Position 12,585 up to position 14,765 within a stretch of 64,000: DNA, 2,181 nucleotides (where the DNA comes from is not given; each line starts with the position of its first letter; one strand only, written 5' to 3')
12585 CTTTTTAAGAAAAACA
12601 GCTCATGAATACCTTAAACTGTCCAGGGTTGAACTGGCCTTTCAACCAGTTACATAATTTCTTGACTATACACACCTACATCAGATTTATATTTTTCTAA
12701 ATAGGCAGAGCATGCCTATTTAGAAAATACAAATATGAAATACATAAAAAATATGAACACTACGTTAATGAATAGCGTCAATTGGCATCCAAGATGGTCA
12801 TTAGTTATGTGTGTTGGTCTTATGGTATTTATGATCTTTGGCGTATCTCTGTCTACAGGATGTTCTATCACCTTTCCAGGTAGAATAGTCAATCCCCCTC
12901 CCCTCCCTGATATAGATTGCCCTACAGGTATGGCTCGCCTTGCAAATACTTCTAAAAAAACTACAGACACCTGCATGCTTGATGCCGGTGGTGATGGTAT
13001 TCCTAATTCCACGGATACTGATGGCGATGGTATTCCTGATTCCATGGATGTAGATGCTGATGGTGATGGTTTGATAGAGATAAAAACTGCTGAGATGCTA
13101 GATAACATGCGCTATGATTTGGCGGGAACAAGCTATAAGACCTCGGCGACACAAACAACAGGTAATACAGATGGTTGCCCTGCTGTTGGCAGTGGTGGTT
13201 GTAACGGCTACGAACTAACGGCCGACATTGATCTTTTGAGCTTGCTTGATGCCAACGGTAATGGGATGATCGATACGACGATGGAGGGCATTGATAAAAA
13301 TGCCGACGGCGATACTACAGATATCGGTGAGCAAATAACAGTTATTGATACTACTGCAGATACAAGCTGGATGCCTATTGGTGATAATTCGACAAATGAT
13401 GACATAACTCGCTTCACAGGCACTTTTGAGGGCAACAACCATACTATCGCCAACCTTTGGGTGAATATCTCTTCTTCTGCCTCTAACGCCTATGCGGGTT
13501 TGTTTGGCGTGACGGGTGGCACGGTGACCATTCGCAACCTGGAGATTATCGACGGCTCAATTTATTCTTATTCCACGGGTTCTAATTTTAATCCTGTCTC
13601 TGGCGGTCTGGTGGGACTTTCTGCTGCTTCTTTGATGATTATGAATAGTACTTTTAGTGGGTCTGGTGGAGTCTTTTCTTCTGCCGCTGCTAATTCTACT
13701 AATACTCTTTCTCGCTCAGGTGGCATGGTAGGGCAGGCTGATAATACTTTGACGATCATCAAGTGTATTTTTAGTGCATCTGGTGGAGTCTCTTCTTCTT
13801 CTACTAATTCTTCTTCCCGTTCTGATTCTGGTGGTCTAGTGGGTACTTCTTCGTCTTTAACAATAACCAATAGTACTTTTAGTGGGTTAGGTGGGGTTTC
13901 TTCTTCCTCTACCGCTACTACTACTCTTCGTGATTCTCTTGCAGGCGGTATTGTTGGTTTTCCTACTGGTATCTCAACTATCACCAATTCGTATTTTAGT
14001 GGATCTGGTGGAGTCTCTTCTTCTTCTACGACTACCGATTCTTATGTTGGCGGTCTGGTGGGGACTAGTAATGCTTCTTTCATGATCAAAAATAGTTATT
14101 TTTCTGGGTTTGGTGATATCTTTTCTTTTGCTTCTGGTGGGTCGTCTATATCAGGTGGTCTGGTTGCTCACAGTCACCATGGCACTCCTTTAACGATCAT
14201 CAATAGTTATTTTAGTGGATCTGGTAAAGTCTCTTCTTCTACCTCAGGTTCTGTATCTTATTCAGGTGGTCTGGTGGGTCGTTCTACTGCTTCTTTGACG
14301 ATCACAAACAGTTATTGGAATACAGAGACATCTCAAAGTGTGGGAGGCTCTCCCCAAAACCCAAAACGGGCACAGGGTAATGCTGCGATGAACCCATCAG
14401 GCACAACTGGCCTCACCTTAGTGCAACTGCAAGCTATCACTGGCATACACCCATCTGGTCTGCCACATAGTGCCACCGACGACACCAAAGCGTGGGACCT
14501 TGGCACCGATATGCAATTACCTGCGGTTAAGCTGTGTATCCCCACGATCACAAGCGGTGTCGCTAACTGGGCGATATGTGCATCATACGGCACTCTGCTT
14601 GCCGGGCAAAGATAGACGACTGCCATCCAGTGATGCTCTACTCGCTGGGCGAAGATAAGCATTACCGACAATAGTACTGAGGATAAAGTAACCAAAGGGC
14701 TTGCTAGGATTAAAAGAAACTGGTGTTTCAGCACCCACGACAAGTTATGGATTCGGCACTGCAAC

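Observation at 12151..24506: Four-unit tandem array of mosaic GLUG/TSP3 surface-lipoprotein genes, each unit bounded by an IS30-derived fragment: candidate surface-variation locus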

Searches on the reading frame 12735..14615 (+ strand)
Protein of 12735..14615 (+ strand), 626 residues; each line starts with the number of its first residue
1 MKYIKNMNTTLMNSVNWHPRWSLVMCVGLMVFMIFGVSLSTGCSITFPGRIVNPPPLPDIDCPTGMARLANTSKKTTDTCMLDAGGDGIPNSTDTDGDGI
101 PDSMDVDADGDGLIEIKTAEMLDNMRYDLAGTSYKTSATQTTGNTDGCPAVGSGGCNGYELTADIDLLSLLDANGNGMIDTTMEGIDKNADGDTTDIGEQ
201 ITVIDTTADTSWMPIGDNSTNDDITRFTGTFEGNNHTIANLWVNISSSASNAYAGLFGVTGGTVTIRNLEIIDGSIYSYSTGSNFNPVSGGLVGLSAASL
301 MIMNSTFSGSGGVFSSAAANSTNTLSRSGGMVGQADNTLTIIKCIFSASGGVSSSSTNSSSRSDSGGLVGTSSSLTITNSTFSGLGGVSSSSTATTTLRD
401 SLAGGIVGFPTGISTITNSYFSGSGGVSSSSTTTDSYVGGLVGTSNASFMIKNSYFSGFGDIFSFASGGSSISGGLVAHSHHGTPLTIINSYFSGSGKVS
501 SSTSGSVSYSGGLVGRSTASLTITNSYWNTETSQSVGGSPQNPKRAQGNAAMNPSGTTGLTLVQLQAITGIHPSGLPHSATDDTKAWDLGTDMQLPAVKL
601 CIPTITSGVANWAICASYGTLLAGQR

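Call 6: search_protein_families(library=pfam, proteins=[window:12735-14615:+], max_evalue=1)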
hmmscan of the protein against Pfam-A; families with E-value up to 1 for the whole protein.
window:12735-14615:+ (626 aa): 2 families
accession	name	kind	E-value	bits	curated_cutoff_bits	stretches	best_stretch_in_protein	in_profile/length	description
PF07581.17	Glug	-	7.5e-10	39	20.5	2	402-424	4-26/28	The GLUG motif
PF02412.23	TSP_3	-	0.4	10.9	25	0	78-95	10-27/36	Thrombospondin type 3 repeat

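Call 7: search_protein_families(library=ncbifam, proteins=[window:12735-14615:+], max_evalue=1)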
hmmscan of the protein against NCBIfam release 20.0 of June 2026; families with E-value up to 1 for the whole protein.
window:12735-14615:+ (626 aa): 1 family
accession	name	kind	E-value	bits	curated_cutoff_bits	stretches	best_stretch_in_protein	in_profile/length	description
NF053691.1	BamM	equivalog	0.0015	17.6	315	1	92-114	264-286/376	BamM family beta-barrel-assembly machinery protein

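Call 13: find_homologous_proteins(query=window:12735-14615:+)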
Query window:12735-14615:+ (626 aa): 779 proteins with E <= 0.001 among 8000 candidates; the best 120 are listed.
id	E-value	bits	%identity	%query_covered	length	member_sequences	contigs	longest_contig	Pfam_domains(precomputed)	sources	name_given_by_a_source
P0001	0.0e+0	1330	100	99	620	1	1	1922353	PF07581.18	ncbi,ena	-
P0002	8.3e-246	835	63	99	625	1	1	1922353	-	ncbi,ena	-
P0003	8.4e-246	835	50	82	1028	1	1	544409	PF07581.18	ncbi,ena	-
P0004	5.0e-238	810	80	83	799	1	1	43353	PF07581.18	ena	-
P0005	4.2e-235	800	73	83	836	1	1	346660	-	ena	-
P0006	6.1e-229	780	75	83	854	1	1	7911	PF07581.18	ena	-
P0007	1.8e-206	705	58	98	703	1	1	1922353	-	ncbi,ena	-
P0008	3.4e-198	678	58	50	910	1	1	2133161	-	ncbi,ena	-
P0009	9.7e-182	624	61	83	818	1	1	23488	-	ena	-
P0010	1.5e-180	620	50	67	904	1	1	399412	PF07581.18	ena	-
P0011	5.3e-180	618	64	83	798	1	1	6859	-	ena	-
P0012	9.4e-179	614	60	83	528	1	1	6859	PF07581.18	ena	-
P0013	7.8e-175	601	50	67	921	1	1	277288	PF07581.18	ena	-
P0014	2.1e-164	567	62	56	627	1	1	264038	-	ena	-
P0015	1.2e-158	548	53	56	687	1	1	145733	PF13229.13,PF07581.18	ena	-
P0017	8.6e-152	525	48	99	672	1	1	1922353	PF07581.18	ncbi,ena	-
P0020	4.2e-147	509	54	67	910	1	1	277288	PF07581.18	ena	-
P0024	7.6e-139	482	49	68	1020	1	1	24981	PF07581.18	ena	-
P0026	6.7e-135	469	48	84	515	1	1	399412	PF07581.18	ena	-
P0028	1.8e-129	451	48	83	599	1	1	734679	-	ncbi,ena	-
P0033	8.0e-124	433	51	83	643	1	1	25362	PF07581.18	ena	-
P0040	4.3e-119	417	50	83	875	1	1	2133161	PF07581.18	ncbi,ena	-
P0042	5.5e-117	410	63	27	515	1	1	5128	PF07581.18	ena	-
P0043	5.9e-117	410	54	83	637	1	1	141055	PF07581.18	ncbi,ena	-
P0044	7.0e-115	403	48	83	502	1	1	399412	PF07581.18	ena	-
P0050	6.4e-111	390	44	83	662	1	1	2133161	PF07581.18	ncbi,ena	-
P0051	6.5e-111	390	72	32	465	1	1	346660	PF07581.18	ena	-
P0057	8.5e-110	386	54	32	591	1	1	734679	PF07581.18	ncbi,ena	-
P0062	1.3e-107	379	51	83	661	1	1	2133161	PF07581.18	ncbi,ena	-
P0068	2.9e-105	371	53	83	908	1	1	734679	PF07581.18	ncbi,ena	-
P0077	1.1e-99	353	49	83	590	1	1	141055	PF07581.18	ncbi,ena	-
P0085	4.0e-91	325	45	63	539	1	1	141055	PF07581.18,PF00041.28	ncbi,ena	-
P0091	3.9e-81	292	41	83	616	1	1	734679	PF07581.18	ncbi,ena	-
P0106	4.6e-68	248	34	77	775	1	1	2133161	PF02412.24,PF07581.18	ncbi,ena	-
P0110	2.9e-59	219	36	69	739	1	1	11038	PF07581.18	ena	-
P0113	7.7e-53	198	31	83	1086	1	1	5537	PF07581.18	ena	-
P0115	2.1e-52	197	34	59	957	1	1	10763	PF07581.18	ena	-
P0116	2.5e-45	173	40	46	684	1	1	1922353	PF07581.18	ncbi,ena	-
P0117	6.6e-40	155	31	94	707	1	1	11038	PF07581.18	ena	-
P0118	1.5e-37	148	39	43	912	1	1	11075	PF22352.3,PF07581.18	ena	-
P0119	1.9e-37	147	39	63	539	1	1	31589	PF07581.18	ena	-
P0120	5.2e-37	146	37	57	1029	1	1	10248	PF07581.18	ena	-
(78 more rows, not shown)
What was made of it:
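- On Thrombospondin type 3 repeat (PF02412): One distant homologue (P0106) has a precomputed PF02412 hit (call 13).
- Family context: 779 or more homologues, many on single 1.9-2.1-Mb contigs (call 13).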

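Call 15: find_encoding_contigs(protein=P0001, flank=10000, max_places=4)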
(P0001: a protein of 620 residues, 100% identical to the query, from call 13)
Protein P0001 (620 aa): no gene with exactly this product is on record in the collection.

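Call 16: find_encoding_contigs(protein=P0008, flank=10000, max_places=4)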
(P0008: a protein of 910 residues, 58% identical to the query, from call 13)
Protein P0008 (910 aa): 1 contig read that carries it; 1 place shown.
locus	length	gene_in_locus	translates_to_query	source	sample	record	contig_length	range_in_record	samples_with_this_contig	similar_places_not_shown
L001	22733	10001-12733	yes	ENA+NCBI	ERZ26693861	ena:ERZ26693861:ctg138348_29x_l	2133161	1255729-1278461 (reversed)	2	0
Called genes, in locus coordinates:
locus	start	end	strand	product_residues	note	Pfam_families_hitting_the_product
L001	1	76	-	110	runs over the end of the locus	-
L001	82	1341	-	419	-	-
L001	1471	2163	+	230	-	PF21948:LplA-B_cat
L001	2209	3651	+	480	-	-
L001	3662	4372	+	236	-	-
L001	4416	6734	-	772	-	PF00754:F5_F8_type_C, PF22633:F5_F8_type_C_2 (weak)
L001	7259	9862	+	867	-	-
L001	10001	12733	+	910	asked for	-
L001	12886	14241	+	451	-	-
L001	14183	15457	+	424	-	-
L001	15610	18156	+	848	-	PF07581:Glug (faint)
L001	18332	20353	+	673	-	PF13183:Fer4_8, PF13237:Fer4_10, PF13187:Fer4_9, PF02754:CCG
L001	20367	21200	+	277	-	PF25084:LbH_EIF2B (faint), PF25087:GMPPB_C (weak), PF00132:Hexapep, PF13720:Acetyltransf_11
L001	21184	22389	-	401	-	PF01676:Metalloenzyme (weak)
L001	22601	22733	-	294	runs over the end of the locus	PF00970:FAD_binding_6 (weak), PF00175:NAD_binding_1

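Call 17: list_cluster_members(proteins=[P0001, P0002, P0007, P0017, P0008, P0003, P0028, P0116])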
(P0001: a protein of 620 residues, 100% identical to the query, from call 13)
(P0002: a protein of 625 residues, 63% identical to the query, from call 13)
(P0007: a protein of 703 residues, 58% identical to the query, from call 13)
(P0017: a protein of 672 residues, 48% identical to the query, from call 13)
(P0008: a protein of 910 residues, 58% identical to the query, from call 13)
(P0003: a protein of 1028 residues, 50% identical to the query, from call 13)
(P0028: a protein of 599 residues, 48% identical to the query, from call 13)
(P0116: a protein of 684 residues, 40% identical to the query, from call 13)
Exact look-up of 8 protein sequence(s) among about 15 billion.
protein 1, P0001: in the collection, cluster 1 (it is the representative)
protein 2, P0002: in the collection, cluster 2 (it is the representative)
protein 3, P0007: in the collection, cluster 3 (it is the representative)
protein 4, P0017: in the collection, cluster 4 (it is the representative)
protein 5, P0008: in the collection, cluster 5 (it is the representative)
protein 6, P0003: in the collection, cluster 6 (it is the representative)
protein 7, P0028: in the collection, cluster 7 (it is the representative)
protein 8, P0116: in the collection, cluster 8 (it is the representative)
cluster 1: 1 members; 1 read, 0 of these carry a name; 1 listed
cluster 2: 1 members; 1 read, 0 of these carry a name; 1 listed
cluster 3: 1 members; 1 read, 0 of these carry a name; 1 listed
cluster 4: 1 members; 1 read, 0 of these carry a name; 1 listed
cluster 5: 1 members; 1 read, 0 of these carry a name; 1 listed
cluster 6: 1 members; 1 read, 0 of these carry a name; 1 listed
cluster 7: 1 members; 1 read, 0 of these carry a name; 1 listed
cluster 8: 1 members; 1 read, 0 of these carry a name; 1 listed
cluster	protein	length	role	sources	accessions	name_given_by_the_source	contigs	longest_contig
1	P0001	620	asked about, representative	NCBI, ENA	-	-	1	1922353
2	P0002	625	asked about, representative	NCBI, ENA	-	-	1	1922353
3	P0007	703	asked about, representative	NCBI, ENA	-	-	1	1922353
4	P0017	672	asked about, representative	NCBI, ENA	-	-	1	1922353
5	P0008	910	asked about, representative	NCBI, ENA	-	-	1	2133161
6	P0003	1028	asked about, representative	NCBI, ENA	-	-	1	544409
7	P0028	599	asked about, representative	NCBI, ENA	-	-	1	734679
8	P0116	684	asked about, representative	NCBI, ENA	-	-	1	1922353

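Call 48: predict_structure(alignment_id=A3)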
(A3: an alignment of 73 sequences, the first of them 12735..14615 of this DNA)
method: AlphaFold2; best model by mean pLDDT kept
length: 626 residues; sequences in the alignment: 73
mean_pLDDT: 82.1   pTM: 0.80
mean pLDDT of the five models: 82.1, 81.8, 80.8, 80.5, 79.9
residues with pLDDT >= 90: 416; 70-90: 61; 50-70: 29; < 50: 120
segments of 3 or more residues with pLDDT < 50: 1-83, 579-601, 615-626
pLDDT, mean of each block of 10 residues (from residue 1): 35 32 31 33 32 37 36 39 53 68 89 97 98 96 93 89 98 98 94 92 97 97 98 98 97 98 98 98 95 98 97 93 92 98 97 90 96 97 96 82 98 96 94 95 97 93 95 98 95 92 94 96 96 96 96 95 80 66 47 43 56 49 39
secondary structure, 60 per line:
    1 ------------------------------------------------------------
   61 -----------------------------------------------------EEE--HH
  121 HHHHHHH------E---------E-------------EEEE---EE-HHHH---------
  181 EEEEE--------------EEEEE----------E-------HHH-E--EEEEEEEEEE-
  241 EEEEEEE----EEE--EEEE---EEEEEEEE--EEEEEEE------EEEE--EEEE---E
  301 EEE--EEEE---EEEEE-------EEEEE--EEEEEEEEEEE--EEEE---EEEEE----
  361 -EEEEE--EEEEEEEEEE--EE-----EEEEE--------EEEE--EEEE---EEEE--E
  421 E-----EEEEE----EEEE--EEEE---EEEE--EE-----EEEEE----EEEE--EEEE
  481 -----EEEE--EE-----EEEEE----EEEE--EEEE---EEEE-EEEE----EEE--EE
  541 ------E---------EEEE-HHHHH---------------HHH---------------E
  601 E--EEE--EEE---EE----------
elements in order: E114-116 H119-127 E158-161 H168-171 E181-185 E200-204 E230-239 E241-247 E252-254 E257-260 E264-271 E274-280 E287-290 E293-296 E300-303 E306-309 E313-317 E325-329 E332-342 E345-348 E352-356 E362-366 E369-378 E388-392 E401-404 E407-410 E414-417 E427-431 E436-439 E442-445 E449-452 E462-466 E471-474 E477-480 E486-489 E499-503 E508-511 E514-517 E521-524 E526-529 E534-536 E557-560 H562-566 E604-606 E609-611
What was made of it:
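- On GLUG repeat proteins (PF07581): AF2 model with pLDDT 82 (call 48).
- Fold: AF2 pLDDT 82, pTM 0.80, continuous beta-helix over residues 105-560, residues 1-83 disordered (call 48).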

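Call 50: search_solved_structures(query=A3, max_evalue=0.01)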
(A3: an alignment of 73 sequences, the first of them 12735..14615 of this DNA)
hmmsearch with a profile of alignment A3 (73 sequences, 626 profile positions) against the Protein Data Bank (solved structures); distinct sequences matched with E-value up to 0.01: 5.
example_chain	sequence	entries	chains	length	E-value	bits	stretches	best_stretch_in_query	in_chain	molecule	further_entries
6xjb_A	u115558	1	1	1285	3.7e-09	39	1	405-529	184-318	Immunoglobulin A1 protease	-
7jgj_A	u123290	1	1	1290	3.7e-09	39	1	405-529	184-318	Immunoglobulin A1 protease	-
6xja_P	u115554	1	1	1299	5.5e-09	38.4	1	405-529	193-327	Immunoglobulin A1 protease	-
7uvk_A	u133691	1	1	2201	6.1e-09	38.3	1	362-519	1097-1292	IgA1 Protease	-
7uvl_P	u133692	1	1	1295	5.7e-07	31.8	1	362-519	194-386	LPXTG-motif cell wall anchor domain protein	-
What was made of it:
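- On GLUG repeat proteins (PF07581): The profile hits IgA1 proteases at E about 4e-9 (call 50).
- On M26 IgA1-specific metalloproteases: PDB matches cover only the helix region (call 50).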

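Call 51: fold_search(model_id=the predicted structure, library=pdb)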
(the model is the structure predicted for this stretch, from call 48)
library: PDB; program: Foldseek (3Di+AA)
matches with E <= 10: 93; with E <= 0.001: 1
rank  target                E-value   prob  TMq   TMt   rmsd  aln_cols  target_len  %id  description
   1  3n6z                  1.7e-04  1.00  0.26  0.41  11.2       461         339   15  Crystal structure of a putative immunoglobulin A1 protease (BACOVA_03286) from Bacteroides ovatus at 1.30 A resolution (released 2010-07-21)
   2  6xja_P                3.8e-03  1.00  0.30  0.15   6.8       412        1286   14  Streptococcus Pneumoniae IgA1 Protease with IgA1 substrate (released 2021-01-20)
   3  7uvk                  8.6e-03  1.00  0.33  0.18   8.3       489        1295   15  G. haemolysans IgA1 protease (released 2022-11-23)
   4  6xjb                  9.0e-03  1.00  0.33  0.17   6.6       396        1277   14  IgA1 Protease (released 2020-12-09)
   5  7uvl_P                4.6e-02  0.99  0.28  0.15   9.1       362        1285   17  IgA1 Protease with IgA1 substrate (released 2022-11-23)
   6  7jgj_A                1.3e-01  0.98  0.26  0.13   7.8       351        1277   14  IgA1 Protease in complex with neutralizing mAb (released 2020-12-09)
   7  1rmg_A                6.4e-01  0.06  0.14  0.18  15.3       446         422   10  RHAMNOGALACTURONASE A FROM ASPERGILLUS ACULEATUS (released 1998-03-04)
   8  5nxk_A                7.1e-01  0.20  0.20  0.34  12.6       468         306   12  L. reuteri 53608 SRRP (released 2018-03-21)
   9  3uw0                  8.5e-01  0.06  0.13  0.20  14.4       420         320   10  Pectin methylesterase from Yersinia enterocolitica (released 2012-02-08)
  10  5ny0                  9.3e-01  0.05  0.15  0.21  14.0       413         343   12  L. reuters 100-23 SRRP (released 2018-03-21)
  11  2qx3_A                1.3e+00  0.13  0.16  0.27  12.3       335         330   14  Structure of pectate lyase II from Xanthomonas campestris pv. campestris str. ATCC 33913 (released 2008-03-04)
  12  7xzc_A                1.6e+00  0.02  0.11  0.13  15.6       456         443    9  Mutant (R240A) of the N-terminal domain of fucoidan lyase FdlA (released 2022-09-28)
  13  7o84_A                1.7e+00  0.04  0.15  0.20  14.3       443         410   12  Structure of the PL6 family alginate lyase Pedsa0632 from Pseudopedobacter saltans in complex with substrate (released 2021-07-28)
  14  7o17_A                1.8e+00  0.02  0.11  0.14  14.8       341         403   12  ABC transporter NosDFY E154Q, ATP-bound in lipid nanodisc (released 2022-04-13)
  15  4kh3                  1.8e+00  0.01  0.08  0.09  25.2       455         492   12  Structure of a bacterial self-associating protein (released 2014-01-15)
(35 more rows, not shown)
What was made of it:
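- On GLUG repeat proteins (PF07581): Best Foldseek hits are 3n6z (E=1.7e-4), 6xja and 7uvk (call 51).
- Closest known: GLUG-repeat beta-helix domain. Same: Pfam GLUG hits (call 6), profile-to-PDB hits at E about 4e-9 (call 50) and the best Foldseek matches (call 51).
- Best structural matches are 3n6z and the IgA1 protease GLUG domains (call 51). Right-handed beta-helices are the fold of pectate lyases, tailspikes and similar enzymes, and these appear in the Foldseek list (call 51). The significant matches are the non-catalytic GLUG domains (calls 50, 51).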

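Call 57: find_related_loci(query=window:12735-14615:+, collection=metagenome_contigs, flank=10000)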
Query window:12735-14615:+ (626 aa) in metagenome_contigs; peptide patterns used: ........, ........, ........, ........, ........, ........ (x = any residue, [..] = any of these).
95 stretches matched a pattern; 2 encode a relative of the query (tblastn E <= 1e-3); 2 distinct loci.
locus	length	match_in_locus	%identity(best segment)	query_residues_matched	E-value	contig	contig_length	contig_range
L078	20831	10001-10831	30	211-466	9e-12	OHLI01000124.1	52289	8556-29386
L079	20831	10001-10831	30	211-466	8e-12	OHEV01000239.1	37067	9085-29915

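Call 79: find_encoding_contigs(protein=P0116, flank=6000, max_places=3)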
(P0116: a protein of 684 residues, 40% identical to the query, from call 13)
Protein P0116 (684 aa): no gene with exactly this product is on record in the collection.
